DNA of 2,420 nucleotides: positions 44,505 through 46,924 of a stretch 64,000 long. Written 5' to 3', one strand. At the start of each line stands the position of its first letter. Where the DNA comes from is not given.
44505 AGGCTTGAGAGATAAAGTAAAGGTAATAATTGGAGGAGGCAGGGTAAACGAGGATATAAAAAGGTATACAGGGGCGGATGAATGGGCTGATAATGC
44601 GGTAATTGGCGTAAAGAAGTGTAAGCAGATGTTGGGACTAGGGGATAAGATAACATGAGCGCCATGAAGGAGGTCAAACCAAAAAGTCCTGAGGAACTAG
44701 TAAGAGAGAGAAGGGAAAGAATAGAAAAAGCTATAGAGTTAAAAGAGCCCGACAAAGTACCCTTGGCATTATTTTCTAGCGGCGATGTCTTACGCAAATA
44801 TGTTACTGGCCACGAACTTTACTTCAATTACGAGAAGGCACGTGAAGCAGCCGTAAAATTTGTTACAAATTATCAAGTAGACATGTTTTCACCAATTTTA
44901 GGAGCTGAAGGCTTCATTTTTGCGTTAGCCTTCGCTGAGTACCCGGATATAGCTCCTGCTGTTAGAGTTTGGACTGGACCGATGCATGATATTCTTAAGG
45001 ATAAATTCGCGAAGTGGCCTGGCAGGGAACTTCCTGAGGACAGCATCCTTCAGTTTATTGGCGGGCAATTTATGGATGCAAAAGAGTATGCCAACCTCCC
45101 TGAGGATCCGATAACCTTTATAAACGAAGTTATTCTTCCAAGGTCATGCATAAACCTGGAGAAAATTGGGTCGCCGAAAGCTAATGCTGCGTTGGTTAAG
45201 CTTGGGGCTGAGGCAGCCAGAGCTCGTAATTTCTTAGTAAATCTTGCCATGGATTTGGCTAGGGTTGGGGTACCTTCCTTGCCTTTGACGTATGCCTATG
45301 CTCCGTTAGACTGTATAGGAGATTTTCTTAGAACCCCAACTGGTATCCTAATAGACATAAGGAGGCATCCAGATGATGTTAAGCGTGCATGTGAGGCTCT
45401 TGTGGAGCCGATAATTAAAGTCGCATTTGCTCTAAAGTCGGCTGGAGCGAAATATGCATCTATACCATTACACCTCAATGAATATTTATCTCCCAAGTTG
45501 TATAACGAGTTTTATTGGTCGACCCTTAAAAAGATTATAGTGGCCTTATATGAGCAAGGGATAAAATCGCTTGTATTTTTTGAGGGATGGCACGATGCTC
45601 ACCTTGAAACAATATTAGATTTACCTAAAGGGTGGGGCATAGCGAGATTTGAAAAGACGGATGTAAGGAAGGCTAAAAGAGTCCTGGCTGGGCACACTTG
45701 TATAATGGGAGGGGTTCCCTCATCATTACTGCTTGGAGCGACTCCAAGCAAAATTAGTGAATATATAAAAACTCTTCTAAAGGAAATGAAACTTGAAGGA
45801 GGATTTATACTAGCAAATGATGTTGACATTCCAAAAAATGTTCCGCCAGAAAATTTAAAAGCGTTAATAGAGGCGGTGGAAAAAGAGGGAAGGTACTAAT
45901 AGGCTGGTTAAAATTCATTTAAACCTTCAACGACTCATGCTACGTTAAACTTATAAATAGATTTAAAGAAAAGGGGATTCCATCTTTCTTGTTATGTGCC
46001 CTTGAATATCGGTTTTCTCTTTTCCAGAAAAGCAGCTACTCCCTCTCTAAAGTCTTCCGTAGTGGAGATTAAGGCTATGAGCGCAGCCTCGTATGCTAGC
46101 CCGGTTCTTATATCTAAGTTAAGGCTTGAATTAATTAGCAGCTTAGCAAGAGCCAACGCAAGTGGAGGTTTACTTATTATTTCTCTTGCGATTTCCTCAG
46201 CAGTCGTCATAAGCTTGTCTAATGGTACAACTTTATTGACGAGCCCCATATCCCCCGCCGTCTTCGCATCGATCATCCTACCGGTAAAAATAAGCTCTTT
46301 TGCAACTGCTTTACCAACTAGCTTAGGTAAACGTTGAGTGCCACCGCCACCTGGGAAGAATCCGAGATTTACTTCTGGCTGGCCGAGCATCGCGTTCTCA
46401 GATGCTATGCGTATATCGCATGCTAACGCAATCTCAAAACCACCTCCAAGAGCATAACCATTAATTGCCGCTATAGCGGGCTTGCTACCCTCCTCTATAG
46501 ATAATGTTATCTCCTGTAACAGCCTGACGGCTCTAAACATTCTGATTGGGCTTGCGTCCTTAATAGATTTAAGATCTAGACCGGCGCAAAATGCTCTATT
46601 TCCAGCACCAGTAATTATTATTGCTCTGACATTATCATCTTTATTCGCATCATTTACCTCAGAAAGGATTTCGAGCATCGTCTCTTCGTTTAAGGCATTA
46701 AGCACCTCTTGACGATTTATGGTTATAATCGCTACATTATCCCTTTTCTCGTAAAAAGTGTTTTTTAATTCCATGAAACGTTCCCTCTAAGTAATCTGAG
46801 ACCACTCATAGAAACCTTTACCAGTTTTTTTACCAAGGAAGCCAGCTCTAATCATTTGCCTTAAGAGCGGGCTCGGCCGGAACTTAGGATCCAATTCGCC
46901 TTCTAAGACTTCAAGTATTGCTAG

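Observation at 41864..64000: Candidate archaeal anaerobic methoxy-/polyhydroxy-aromatic degradation island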

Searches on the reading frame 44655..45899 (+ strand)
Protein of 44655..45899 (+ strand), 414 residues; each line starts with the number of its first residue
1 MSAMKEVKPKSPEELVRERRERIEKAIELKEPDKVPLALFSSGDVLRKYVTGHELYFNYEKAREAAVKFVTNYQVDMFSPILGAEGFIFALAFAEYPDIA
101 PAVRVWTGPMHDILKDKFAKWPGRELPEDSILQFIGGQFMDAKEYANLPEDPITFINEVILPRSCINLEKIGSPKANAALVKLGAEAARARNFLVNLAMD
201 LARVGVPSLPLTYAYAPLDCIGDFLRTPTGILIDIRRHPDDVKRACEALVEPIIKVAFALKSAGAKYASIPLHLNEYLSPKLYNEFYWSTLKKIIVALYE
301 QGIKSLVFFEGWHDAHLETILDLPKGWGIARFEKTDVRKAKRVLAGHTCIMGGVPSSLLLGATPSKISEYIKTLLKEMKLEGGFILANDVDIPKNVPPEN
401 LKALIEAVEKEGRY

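Call 5: search_protein_families(library=pfam, proteins=[window:44655-45899:+], max_evalue=0.01)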
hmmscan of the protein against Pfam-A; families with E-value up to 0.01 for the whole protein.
window:44655-45899:+ (414 aa): 1 family
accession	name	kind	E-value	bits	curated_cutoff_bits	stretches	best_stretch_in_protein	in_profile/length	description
PF01208.23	URO-D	-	3e-25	89.4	23.9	1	226-410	160-345/346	Uroporphyrinogen decarboxylase (URO-D)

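Call 9: search_protein_families(library=ncbifam, proteins=[window:44655-45899:+], max_evalue=0.001)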
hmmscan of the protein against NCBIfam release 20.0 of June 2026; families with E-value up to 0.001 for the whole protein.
window:44655-45899:+ (414 aa): 4 families
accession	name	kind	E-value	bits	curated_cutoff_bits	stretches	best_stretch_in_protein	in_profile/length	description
NF004889.0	PRK06252.1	subfamily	9.8e-13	47.8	244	1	227-410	157-335/340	methylcobalamin:coenzyme M methyltransferase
TIGR01463.1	mtaA_cmuA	subfamily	1.3e-11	44.3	235.4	1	236-409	165-336/340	MtaA/CmuA family methyltransferase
NF040654.1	MtaA_Meth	equivalog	5.7e-06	25.5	400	1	234-408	162-332/337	methylcobamide:CoM methyltransferase MtaA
TIGR01464.1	hemE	equivalog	7.5e-06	25.2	302.95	1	238-409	167-337/338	uroporphyrinogen decarboxylase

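Call 14: search_solved_structures(query=window:44655-45899:+, max_evalue=0.001)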
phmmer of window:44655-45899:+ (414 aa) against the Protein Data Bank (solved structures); distinct sequences matched with E-value up to 0.001: 1.
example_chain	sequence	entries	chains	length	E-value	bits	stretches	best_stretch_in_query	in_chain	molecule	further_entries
9rui_A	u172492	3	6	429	2.4e-69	237.5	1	18-414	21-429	CdmB from Acetobacterium malicum subsp. dehalogenans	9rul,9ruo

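Call 47: find_homologous_proteins(query=window:44655-45899:+, max_evalue=1e-10)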
Query window:44655-45899:+ (414 aa): 371 proteins with E <= 1e-10 among 8000 candidates; the best 120 are listed.
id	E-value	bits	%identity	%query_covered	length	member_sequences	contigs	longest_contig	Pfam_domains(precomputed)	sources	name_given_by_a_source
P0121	5.4e-276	933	100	100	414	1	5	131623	PF01208.24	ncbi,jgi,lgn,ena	ncbi:MAG: uroporphyrinogen decarboxylase family protein [Candidatus Bathyarchaeia archaeon]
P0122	2.7e-225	766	80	100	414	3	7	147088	PF01208.24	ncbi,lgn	ncbi:MAG: uroporphyrinogen decarboxylase family protein [Candidatus Bathyarchaeia archaeon]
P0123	5.7e-219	745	79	100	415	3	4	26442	PF01208.24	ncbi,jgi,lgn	ncbi:MAG: uroporphyrinogen decarboxylase family protein [Candidatus Bathyarchaeia archaeon]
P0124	3.3e-207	706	74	100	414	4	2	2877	PF01208.24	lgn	-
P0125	1.4e-205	701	74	99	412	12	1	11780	PF01208.24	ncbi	ncbi:MAG: uroporphyrinogen decarboxylase family protein [Candidatus Bathyarchaeia archaeon]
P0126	6.4e-203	692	74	99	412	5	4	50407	PF01208.24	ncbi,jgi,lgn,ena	ncbi:MAG: uroporphyrinogen decarboxylase family protein [Candidatus Bathyarchaeia archaeon]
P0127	4.3e-202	690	73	99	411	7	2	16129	PF01208.24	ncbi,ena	ncbi:MAG: uroporphyrinogen decarboxylase family protein [Candidatus Methanomethylicia archaeon]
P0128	5.0e-201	686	74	98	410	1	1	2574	PF01208.24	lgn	-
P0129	5.5e-201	686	73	98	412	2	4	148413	PF01208.24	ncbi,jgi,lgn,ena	ncbi:MAG: uroporphyrinogen decarboxylase family protein [Candidatus Bathyarchaeia archaeon]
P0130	1.6e-199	681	72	98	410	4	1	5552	PF01208.24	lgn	-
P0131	2.0e-198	677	72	98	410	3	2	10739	PF01208.24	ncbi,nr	ncbi:MAG: uroporphyrinogen decarboxylase family protein [Nitrososphaerota archaeon]|nr:hypothetical 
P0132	9.5e-198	675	71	98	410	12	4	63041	PF01208.24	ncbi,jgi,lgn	jgi:hypothetical protein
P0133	3.2e-197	674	72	98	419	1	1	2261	PF01208.24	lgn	-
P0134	1.5e-196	671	70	98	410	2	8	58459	PF01208.24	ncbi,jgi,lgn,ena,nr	ncbi:MAG: uroporphyrinogen decarboxylase family protein [Candidatus Bathyarchaeia archaeon]|nr:hypot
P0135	3.1e-196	670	72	99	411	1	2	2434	PF01208.24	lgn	-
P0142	2.5e-152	526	57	99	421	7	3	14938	PF01208.24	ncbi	ncbi:MAG: uroporphyrinogen decarboxylase family protein [Desulfurococcaceae archaeon]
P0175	4.1e-131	456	53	98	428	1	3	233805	PF01208.24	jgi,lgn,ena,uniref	uniref:Uroporphyrinogen decarboxylase (URO-D) domain-containing protein n=1 Tax=Ignisphaera aggregan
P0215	1.7e-126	441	52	97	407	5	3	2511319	PF01208.24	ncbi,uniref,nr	ncbi:hypothetical protein TSYNTROOL_16180 [Tepidanaerobacter syntrophicus]|uniref:uroporphyrinogen d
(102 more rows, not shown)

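Call 48: find_encoding_contigs(protein=P0122, flank=8000, max_places=2)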
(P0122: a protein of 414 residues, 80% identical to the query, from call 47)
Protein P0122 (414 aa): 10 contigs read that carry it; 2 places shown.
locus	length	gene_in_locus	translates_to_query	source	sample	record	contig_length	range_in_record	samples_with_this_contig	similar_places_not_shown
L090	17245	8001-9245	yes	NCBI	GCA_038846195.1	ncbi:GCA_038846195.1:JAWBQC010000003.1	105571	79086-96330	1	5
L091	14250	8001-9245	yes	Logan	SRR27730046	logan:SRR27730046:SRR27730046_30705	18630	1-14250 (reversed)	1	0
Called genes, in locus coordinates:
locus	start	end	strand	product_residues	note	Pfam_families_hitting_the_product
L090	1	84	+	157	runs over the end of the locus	PF00011:HSP20 (weak)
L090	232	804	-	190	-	PF02887:PK_C (weak)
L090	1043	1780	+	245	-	PF00005:ABC_tran, PF13304:AAA_21 (faint), PF13401:AAA_22 (weak), PF12399:BCA_ABC_TP_C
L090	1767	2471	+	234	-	PF00005:ABC_tran, PF13304:AAA_21 (faint)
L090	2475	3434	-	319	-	PF02653:BPD_transp_2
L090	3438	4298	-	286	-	PF02653:BPD_transp_2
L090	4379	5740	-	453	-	-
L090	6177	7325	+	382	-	PF00491:Arginase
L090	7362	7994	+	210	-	PF02607:B12-binding_2, PF02310:B12-binding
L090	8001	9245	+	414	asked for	PF01208:URO-D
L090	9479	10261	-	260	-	PF00378:ECH_1, PF16113:ECH_2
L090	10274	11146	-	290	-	PF02737:3HCDH_N, PF00725:3HCDH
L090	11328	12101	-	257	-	PF01144:CoA_trans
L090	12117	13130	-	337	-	PF01144:CoA_trans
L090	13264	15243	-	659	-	PF16177:ACAS_N, PF00501:AMP-binding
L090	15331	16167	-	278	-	PF00106:adh_short, PF08659:KR, PF13561:adh_short_C2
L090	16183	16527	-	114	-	PF07883:Cupin_2, PF05899:Cupin_3 (weak)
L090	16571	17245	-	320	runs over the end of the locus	PF05853:BKACE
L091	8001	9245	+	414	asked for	PF01208:URO-D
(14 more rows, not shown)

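Call 49: find_encoding_contigs(protein=P0175, flank=8000, max_places=1)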
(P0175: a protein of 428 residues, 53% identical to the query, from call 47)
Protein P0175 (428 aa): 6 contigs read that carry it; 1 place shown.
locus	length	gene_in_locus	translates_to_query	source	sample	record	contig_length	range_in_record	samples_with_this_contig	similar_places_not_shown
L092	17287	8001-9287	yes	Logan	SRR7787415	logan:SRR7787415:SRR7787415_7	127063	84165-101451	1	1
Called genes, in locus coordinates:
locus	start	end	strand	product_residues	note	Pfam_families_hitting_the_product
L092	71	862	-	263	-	PF10609:ParA, PF01656:CbiA, PF02374:ArsA_ATPase (faint), PF09140:MipZ (weak)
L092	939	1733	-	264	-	PF02361:CbiQ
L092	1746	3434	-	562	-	PF13476:AAA_23 (faint), PF20703:nSTAND1 (faint), PF00005:ABC_tran, PF02463:SMC_N (faint), PF13191:AAA_16 (faint), PF13238:AAA_18 (faint), PF00005:ABC_tran, PF13304:AAA_21, +2 more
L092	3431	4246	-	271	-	-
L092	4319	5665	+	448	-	PF00294:PfkB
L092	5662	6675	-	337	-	PF01909:NTP_transf_2 (weak)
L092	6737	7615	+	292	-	PF02007:MtrH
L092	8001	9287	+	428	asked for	PF01208:URO-D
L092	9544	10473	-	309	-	PF01545:Cation_efflux, PF16916:ZT_dimer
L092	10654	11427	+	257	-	PF02080:TrkA_C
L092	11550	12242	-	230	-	PF01904:DUF72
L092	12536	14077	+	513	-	PF04055:Radical_SAM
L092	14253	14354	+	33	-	-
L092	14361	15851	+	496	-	PF00474:SSF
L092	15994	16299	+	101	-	PF13840:ACT_7 (weak), PF13740:ACT_6, PF01842:ACT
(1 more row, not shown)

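Call 50: find_encoding_contigs(protein=P0215, flank=8000, max_places=1)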
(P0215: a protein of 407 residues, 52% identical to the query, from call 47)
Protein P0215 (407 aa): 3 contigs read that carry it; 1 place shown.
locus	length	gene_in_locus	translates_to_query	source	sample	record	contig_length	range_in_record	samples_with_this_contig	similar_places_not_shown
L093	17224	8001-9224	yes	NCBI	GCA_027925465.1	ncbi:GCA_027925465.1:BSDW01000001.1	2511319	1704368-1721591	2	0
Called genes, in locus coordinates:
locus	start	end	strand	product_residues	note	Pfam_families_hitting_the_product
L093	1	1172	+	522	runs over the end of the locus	PF00004:AAA (faint), PF07724:AAA_2 (faint), PF00158:Sigma54_activat, PF14532:Sigma54_activ_2, PF07728:AAA_5 (weak), PF25601:AAA_lid_14, PF18024:HTH_50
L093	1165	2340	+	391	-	PF01053:Cys_Met_Meta_PP, PF06838:Met_gamma_lyase, PF01212:Beta_elim_lyase (weak), PF00155:Aminotran_1_2 (weak), PF00266:Aminotran_5 (weak)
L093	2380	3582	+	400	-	PF04389:Peptidase_M28 (faint), PF01546:Peptidase_M20, PF07687:M20_dimer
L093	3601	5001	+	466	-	PF02667:SCFA_trans, PF03606:DcuC, PF03806:ABG_transport (faint)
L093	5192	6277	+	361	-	PF07833:Cu_amine_oxidN1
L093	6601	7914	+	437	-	PF07690:MFS_1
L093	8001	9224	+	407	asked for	PF01208:URO-D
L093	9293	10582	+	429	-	PF07690:MFS_1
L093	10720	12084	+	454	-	PF00989:PAS, PF08448:PAS_4 (faint), PF13426:PAS_9 (weak), PF00158:Sigma54_activat, PF14532:Sigma54_activ_2, PF07724:AAA_2 (weak), PF25601:AAA_lid_14, PF02954:HTH_8, +2 more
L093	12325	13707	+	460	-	PF01212:Beta_elim_lyase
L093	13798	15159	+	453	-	PF00209:SNF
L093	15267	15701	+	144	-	-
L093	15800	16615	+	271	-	PF00497:SBP_bac_3, PF10613:Lig_chan-Glu_bd (weak)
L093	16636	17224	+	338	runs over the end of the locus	PF02423:OCD_Mu_crystall, PF01488:Shikimate_DH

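Call 60: search_solved_structures(query=window:44655-45899:+, max_evalue=10, show_alignments=1)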
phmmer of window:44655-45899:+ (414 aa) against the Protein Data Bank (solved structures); distinct sequences matched with E-value up to 10: 19.
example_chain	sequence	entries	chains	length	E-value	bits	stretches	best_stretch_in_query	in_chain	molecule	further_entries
9rui_A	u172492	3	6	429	2.4e-69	237.5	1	18-414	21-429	CdmB from Acetobacterium malicum subsp. dehalogenans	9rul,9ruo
4mf7_A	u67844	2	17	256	0.016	17.4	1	9-105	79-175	glutathione S-transferase enzyme with thioredoxin-like domain | Putative glutathione S-transferase enzyme with thioredoxin-like domain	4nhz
3cyv_A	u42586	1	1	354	0.017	17.3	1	332-410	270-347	Uroporphyrinogen decarboxylase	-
6w2o_A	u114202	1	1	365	0.047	15.9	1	236-369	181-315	Uroporphyrinogen decarboxylase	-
4mf5_A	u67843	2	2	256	0.052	15.7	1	12-104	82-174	Glutathione S-transferase domain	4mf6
4ikh_A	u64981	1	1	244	0.087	15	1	11-104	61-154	Glutathione S-transferase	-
3gw3_A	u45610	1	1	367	0.17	14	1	262-413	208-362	Uroporphyrinogen decarboxylase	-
3gvv_A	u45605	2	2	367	0.23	13.6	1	261-413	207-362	Uroporphyrinogen decarboxylase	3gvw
1jph_A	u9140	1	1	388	0.28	13.3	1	262-413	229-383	UROPORPHYRINOGEN DECARBOXYLASE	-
2q6z_A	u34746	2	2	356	0.3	13.2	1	262-413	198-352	Uroporphyrinogen decarboxylase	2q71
1r3r_A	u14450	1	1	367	0.31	13.1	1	262-413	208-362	Uroporphyrinogen Decarboxylase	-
1r3v_A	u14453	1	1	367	0.31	13.1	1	262-413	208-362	Uroporphyrinogen Decarboxylase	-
1r3q_A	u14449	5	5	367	0.32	13.1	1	262-413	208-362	Uroporphyrinogen Decarboxylase | PROTEIN (UROPORPHYRINOGEN DECARBOXYLASE)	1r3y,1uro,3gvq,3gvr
1r3s_A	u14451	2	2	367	0.32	13.1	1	262-413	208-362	Uroporphyrinogen Decarboxylase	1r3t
1r3w_A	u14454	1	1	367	0.32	13.1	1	262-413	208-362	Uroporphyrinogen Decarboxylase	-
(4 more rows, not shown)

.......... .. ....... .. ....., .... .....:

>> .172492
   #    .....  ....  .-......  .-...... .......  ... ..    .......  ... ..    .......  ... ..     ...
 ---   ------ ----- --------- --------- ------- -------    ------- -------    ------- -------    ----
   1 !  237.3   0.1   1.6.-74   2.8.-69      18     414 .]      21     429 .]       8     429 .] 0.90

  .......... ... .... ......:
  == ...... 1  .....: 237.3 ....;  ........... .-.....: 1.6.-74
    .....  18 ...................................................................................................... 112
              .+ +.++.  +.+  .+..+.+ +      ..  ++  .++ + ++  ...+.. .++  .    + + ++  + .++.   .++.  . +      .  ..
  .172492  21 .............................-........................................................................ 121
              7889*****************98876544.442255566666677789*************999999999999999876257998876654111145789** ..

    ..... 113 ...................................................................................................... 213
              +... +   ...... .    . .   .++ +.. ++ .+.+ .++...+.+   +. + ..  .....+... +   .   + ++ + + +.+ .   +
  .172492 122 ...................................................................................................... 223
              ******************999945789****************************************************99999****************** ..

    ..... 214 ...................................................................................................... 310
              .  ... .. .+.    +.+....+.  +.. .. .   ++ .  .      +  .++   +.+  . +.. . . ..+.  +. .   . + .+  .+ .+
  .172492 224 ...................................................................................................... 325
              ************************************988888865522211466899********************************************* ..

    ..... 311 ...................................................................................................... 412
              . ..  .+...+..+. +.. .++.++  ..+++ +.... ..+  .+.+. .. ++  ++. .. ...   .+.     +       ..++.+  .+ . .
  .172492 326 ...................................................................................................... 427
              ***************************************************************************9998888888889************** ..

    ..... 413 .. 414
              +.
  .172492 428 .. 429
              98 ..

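Call 67: search_protein_families(library=pfam, proteins=[L090:4379-5740:-], max_evalue=0.0001)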
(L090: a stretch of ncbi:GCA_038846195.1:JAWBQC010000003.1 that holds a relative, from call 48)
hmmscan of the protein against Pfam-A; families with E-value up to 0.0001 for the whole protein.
L090:4379-5740:- (453 aa): 3 families
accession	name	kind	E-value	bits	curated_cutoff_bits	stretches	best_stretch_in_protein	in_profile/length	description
PF13458.12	Peripla_BP_6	-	6.3e-37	128.5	31.7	1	71-428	2-342/343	Periplasmic binding protein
PF13433.12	Peripla_BP_5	-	3.7e-08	33.3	27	1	73-167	3-91/363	Periplasmic binding protein domain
PF01094.35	ANF_receptor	-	3.1e-06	26.9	25.4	1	116-431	27-316/353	Receptor family ligand binding region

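Call 85: find_encoding_contigs(protein=P0127, flank=8000, max_places=1)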
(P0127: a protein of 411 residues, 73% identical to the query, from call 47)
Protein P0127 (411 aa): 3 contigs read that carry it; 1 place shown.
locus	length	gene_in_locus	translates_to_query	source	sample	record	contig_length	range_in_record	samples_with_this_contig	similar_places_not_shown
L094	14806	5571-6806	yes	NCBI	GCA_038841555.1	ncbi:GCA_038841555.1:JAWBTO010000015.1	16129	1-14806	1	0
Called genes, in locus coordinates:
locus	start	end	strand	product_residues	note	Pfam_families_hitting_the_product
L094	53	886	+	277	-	PF01925:TauE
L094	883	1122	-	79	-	-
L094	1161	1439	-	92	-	PF07690:MFS_1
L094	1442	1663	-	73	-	PF07690:MFS_1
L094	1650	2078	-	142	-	PF13347:MFS_2 (faint), PF05977:MFS_3 (weak), PF07690:MFS_1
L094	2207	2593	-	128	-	PF01850:PIN (weak)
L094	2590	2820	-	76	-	-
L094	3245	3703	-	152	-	PF01850:PIN (weak)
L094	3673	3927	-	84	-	PF04014:MazE_antitoxin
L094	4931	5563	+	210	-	PF02607:B12-binding_2, PF02310:B12-binding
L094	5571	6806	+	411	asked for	PF01208:URO-D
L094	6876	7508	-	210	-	-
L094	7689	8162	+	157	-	-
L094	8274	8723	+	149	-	PF01243:PNPOx_N, PF12900:Pyridox_ox_2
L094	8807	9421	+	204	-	-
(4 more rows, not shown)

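Call 86: find_encoding_contigs(protein=P0142, flank=8000, max_places=1)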
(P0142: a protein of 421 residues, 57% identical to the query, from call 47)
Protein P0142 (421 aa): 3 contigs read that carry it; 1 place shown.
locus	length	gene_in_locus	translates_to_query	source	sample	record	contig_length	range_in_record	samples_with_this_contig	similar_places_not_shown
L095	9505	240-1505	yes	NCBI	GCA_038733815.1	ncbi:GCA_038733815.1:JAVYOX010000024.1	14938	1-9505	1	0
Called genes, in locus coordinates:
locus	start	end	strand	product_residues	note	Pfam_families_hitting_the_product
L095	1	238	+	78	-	PF02310:B12-binding (weak)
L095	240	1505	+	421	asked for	PF01208:URO-D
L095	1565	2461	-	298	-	PF01545:Cation_efflux, PF16916:ZT_dimer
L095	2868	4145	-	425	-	PF01979:Amidohydro_1, PF07969:Amidohydro_3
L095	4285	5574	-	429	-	PF03951:Gln-synt_N, PF00120:Gln-synt_C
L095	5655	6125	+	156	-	PF13404:HTH_AsnC-type, PF13412:HTH_24, PF01037:AsnC_trans_reg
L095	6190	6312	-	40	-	-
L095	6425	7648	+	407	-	-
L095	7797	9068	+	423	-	-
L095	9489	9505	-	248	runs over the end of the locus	PF10609:ParA, PF01656:CbiA, PF13614:AAA_31 (weak)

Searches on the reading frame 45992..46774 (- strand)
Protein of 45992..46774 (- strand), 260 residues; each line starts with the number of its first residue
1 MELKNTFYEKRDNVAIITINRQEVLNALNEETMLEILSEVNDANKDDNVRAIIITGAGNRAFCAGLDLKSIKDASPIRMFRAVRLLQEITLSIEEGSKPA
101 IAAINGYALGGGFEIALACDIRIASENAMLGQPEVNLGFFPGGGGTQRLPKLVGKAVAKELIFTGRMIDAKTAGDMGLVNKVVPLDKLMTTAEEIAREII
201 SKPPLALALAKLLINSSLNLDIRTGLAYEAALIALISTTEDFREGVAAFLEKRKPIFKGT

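Call 5: search_protein_families(library=pfam, proteins=[window:45992-46774:-], max_evalue=0.01)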
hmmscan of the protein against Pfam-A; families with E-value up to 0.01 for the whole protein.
window:45992-46774:- (260 aa): 3 families
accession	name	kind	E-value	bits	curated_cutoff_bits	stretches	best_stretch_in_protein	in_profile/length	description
PF00378.25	ECH_1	-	2.7e-68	230.5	27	1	10-259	2-250/251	Enoyl-CoA hydratase/isomerase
PF16113.10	ECH_2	-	4.2e-42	145.3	27.2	1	15-196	2-185/335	Enoyl-CoA hydratase/isomerase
PF01972.22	SDH_protease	-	0.0033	16.9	31.3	0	89-145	111-167/286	ClpP-like SDH-type serine proteinase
